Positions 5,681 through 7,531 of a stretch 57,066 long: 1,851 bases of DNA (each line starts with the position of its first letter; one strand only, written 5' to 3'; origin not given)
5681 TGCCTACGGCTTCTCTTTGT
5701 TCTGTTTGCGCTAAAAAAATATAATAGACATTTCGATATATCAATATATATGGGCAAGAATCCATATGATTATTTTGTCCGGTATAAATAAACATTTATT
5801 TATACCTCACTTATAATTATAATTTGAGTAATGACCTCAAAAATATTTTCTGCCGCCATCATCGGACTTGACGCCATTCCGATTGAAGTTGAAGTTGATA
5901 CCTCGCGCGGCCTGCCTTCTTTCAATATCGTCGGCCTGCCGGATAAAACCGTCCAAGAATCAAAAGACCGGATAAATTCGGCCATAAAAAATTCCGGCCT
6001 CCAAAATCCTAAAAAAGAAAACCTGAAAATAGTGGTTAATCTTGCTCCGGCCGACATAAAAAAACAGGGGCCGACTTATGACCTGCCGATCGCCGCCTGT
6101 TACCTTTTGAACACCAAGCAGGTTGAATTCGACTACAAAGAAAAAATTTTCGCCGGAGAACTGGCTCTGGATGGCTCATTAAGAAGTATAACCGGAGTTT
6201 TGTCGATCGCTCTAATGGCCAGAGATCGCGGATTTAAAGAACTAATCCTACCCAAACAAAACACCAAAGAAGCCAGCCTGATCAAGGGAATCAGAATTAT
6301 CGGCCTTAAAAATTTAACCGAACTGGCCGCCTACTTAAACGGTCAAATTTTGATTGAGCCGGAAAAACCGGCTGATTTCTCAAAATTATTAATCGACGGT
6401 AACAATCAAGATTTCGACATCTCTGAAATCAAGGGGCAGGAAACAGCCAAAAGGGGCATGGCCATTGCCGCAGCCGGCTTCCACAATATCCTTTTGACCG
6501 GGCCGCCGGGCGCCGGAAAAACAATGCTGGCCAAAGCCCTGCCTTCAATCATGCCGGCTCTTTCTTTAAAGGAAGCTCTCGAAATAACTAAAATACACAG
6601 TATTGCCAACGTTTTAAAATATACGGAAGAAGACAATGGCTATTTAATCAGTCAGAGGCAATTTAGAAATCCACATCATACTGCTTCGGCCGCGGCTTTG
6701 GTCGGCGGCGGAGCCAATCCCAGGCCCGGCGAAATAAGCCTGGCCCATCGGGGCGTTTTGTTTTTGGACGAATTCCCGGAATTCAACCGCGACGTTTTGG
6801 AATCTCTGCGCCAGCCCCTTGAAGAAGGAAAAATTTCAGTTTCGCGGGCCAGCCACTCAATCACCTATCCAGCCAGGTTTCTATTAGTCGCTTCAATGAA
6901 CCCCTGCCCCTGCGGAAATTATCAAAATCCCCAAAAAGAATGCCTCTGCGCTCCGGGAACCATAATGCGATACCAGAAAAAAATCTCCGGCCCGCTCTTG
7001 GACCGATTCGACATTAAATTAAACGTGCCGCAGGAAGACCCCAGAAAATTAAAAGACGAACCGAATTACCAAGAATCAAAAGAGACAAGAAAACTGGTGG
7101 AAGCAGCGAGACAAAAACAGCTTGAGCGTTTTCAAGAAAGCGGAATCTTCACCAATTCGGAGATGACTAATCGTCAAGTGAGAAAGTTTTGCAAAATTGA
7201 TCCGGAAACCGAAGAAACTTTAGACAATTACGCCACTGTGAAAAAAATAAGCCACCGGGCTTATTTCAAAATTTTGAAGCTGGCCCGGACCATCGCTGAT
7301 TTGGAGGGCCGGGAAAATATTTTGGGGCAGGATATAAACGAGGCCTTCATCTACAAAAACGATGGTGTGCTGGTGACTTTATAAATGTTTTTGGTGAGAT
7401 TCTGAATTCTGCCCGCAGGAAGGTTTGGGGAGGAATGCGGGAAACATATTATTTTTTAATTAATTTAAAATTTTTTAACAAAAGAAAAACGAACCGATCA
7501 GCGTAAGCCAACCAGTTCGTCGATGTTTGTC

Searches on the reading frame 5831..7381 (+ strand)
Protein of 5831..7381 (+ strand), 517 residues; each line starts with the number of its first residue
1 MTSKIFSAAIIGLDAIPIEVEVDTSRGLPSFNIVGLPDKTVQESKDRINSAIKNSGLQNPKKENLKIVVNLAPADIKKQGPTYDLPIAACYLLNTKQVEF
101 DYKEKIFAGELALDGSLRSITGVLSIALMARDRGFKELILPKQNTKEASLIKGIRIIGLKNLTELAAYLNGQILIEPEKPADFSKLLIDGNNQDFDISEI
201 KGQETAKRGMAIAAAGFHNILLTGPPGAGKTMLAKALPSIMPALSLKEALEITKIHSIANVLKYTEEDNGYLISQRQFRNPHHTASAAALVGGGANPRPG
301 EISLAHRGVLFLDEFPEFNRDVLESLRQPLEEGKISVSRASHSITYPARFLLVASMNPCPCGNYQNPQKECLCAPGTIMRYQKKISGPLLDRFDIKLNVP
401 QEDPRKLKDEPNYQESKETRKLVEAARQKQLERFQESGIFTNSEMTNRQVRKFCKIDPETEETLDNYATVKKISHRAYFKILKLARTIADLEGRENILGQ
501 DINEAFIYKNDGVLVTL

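Call 71: find_related_loci(query=window:5831-7381:+, collection=genome_contigs, flank=5000)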
Query window:5831-7381:+ (517 aa) in genome_contigs; peptide patterns used: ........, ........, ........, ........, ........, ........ (x = any residue, [..] = any of these).
84 stretches matched a pattern; 1 encode a relative of the query (tblastn E <= 1e-3); 1 distinct loci.
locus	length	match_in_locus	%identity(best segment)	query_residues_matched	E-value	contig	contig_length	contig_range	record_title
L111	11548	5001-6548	92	1-517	0e+0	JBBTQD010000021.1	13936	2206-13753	MAG: Patescibacteria group bacterium isolate H51-bin021_1 H51_bin021_1_000000000021, whole genome shotgun sequence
